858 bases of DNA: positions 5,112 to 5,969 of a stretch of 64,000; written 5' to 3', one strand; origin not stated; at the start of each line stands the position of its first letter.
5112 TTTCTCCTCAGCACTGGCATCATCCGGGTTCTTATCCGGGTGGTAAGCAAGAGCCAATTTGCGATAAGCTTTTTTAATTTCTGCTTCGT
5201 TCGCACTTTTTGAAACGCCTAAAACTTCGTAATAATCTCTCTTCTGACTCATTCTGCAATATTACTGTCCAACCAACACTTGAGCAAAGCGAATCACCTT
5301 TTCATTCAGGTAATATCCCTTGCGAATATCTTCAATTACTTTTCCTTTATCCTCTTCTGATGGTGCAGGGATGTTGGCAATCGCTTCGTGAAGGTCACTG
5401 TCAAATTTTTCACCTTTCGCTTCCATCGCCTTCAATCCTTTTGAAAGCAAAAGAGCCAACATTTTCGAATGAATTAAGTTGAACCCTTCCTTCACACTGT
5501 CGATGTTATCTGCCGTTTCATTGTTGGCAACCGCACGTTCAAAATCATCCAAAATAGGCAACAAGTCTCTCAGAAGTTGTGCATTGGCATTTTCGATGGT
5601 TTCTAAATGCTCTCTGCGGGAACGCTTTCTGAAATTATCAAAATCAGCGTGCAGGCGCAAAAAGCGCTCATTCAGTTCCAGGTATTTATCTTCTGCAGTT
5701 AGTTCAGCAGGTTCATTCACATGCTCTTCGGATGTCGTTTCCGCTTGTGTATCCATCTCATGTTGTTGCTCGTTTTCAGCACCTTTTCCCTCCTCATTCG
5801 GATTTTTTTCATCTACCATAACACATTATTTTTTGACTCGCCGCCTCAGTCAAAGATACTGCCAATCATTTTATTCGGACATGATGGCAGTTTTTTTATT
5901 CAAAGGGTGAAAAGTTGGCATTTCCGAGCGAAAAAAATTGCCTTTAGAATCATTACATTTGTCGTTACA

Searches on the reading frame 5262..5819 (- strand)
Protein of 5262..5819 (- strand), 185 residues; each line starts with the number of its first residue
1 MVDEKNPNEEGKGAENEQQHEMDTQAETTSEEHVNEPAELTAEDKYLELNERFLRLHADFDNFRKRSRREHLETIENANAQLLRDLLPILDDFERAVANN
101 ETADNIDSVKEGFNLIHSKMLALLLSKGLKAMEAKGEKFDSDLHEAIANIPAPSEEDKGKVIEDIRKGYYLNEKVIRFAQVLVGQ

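Call 76: search_protein_families(library=pfam, proteins=[window:5262-5819:-], max_evalue=0.01)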
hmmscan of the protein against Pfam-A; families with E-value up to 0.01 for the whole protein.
window:5262-5819:- (185 aa): 1 family
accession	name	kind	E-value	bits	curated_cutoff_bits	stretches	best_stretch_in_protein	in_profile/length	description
PF01025.24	GrpE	-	5.9e-41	140.3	25.8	1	24-184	10-164/165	GrpE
